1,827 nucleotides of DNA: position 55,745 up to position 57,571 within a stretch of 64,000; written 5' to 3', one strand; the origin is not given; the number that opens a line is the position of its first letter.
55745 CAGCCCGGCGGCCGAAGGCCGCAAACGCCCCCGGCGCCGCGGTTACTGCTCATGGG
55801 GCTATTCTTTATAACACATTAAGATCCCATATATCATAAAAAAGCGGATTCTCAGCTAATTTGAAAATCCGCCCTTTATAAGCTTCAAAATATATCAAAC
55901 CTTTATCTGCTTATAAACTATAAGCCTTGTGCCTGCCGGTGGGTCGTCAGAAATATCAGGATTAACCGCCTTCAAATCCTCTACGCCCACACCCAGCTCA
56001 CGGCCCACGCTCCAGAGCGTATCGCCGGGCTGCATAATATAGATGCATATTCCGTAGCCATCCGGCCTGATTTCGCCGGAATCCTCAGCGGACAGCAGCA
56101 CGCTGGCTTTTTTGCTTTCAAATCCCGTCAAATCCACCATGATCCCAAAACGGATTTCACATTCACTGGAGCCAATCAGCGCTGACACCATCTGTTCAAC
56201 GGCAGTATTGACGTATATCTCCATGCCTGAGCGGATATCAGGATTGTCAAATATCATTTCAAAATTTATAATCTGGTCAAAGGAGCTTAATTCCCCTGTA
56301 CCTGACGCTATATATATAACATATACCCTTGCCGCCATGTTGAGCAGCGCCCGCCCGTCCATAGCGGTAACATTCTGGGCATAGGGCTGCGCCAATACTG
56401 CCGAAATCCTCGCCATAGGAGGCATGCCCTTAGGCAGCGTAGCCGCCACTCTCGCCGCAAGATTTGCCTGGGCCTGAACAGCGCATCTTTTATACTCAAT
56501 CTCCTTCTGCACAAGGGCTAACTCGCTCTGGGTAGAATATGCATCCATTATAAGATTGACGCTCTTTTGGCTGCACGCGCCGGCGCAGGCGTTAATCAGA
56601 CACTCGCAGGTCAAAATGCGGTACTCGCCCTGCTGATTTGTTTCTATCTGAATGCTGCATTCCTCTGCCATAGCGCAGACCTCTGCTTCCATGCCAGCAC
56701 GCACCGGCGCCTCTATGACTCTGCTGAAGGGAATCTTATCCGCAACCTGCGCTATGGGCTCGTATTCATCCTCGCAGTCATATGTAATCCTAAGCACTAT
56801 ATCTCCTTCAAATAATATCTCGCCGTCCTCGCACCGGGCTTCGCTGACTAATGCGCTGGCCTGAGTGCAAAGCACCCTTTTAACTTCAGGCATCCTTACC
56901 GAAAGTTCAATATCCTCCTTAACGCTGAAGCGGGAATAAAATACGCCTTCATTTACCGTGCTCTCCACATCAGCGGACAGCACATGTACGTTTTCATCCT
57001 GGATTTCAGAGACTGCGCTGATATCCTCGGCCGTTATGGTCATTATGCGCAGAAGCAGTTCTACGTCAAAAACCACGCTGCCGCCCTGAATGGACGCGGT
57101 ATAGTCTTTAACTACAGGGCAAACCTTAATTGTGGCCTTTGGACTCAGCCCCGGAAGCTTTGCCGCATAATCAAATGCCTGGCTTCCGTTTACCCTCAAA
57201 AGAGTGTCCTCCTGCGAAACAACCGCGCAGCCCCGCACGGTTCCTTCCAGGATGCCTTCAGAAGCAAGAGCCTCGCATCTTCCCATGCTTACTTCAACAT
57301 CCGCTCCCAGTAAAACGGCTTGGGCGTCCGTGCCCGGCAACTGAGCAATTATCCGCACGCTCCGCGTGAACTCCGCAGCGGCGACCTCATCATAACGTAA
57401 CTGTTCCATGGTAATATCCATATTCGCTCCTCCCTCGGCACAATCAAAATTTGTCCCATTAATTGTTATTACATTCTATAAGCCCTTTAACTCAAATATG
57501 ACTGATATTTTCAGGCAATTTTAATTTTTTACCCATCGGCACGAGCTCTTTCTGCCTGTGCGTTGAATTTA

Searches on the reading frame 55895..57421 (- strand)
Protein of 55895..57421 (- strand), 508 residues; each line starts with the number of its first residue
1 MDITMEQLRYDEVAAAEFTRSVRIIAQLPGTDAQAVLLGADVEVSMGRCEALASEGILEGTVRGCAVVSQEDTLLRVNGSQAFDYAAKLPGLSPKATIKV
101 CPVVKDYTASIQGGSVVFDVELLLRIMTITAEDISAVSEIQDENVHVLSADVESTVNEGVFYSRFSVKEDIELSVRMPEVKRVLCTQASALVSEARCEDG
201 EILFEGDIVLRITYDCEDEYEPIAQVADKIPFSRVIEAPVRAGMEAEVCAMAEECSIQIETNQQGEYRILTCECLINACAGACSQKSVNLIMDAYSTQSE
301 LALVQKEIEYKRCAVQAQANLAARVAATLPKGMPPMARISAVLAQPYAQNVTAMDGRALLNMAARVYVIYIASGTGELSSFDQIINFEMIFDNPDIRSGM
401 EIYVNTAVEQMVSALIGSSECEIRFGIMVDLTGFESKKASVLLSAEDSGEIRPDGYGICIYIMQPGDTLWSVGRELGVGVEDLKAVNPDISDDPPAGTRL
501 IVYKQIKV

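Call 21: search_protein_families(library=ncbifam, proteins=[window:55895-57421:-])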
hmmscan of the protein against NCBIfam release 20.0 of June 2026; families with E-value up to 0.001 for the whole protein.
window:55895-57421:- (508 aa): 1 family
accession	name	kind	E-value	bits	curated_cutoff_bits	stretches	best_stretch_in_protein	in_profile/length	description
TIGR02899.1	spore_safA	subfamily_domain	2.4e-07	30.6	67.85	1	463-492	1-30/44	SafA/ExsA family spore coat assembly protein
